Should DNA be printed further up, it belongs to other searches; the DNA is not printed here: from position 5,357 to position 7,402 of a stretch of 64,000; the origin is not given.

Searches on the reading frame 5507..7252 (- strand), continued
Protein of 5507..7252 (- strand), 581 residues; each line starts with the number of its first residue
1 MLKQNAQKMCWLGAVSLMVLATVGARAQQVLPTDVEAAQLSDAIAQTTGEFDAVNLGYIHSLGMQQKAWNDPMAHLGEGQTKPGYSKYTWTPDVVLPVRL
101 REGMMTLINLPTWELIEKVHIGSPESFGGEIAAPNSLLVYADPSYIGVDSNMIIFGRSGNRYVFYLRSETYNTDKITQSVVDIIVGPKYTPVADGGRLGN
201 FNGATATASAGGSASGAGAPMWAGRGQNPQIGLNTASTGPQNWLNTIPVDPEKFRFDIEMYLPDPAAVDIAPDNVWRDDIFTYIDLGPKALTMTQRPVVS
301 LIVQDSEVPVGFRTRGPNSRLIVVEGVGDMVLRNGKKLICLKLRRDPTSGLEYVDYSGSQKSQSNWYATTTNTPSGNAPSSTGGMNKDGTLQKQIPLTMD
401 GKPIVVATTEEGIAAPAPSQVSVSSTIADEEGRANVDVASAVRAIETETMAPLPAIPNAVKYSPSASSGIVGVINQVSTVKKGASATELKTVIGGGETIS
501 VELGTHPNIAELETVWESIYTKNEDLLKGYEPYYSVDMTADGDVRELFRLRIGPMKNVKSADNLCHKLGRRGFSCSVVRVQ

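Call 55: find_encoding_contigs(protein=P0003, flank=10000, max_places=1)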
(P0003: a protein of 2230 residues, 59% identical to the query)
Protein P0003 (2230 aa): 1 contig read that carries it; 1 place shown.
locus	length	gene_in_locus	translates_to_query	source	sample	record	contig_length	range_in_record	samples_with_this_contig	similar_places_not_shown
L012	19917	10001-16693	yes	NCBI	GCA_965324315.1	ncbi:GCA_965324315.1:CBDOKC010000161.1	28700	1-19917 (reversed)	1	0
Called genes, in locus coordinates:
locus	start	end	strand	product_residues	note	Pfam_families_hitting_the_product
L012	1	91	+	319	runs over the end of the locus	-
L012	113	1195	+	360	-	-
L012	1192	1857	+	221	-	-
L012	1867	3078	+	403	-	-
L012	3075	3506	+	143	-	-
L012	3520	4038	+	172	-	-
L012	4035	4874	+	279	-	-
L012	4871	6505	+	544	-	-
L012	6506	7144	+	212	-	PF04335:VirB8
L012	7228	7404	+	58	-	-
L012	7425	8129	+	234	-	PF04335:VirB8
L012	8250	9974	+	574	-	PF03524:CagX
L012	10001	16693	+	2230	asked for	PF12396:DUF3659 (faint), PF21784:Bflower (faint), PF21785:Bflower_2, PF03743:TrbI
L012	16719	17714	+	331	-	PF00437:T2SSE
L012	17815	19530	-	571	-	PF00575:S1 (weak), PF13509:S1_2 (faint), PF21710:Spt6_S1 (faint), PF00575:S1, PF23459:S1_RRP5 (faint), PF00575:S1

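Call 63: list_cluster_members(proteins=[P0001, P0134, P0140, P0129, P0171, P0176, P0127, P0128, P0125, P0147])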
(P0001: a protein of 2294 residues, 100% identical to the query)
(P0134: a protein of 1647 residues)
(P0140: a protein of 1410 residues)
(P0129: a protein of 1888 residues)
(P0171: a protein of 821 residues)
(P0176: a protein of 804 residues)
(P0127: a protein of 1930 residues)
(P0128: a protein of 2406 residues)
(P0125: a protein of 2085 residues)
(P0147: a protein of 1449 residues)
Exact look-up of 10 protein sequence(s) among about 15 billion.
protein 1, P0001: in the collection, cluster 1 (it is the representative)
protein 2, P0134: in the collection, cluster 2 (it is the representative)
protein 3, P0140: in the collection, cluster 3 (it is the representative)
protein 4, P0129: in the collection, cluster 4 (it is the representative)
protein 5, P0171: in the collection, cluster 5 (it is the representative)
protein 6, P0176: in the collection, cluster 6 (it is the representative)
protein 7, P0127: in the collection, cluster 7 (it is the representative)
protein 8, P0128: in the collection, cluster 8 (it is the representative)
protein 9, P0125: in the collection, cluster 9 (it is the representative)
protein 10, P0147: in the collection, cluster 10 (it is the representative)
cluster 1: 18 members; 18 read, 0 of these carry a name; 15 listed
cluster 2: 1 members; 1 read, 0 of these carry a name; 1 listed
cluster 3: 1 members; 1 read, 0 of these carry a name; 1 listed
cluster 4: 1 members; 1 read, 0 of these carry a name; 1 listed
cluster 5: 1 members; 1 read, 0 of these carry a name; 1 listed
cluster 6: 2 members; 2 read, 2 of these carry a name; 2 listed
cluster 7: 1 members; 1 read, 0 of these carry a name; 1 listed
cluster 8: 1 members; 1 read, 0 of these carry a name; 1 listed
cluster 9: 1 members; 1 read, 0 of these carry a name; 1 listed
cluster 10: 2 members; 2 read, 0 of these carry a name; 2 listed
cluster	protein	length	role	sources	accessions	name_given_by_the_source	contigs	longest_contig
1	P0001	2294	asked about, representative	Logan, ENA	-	-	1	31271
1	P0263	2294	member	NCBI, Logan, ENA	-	-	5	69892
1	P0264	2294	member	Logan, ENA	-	-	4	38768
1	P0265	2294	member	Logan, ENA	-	-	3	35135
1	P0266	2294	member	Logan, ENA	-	-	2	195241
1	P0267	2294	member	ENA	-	-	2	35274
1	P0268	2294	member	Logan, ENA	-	-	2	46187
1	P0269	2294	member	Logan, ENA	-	-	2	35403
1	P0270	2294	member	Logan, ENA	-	-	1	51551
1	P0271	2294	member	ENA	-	-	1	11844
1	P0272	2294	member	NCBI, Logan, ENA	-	-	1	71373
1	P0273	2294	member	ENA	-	-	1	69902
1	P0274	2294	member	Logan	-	-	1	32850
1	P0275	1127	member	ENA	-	-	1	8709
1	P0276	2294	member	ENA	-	-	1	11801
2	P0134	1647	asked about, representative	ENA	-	-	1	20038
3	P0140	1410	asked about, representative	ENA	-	-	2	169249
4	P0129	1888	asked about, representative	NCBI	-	-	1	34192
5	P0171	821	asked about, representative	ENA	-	-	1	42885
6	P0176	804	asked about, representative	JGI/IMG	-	YD repeat-containing protein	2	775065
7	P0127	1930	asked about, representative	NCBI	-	-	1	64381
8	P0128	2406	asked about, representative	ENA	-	-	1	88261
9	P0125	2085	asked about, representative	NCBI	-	-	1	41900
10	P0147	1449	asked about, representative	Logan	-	-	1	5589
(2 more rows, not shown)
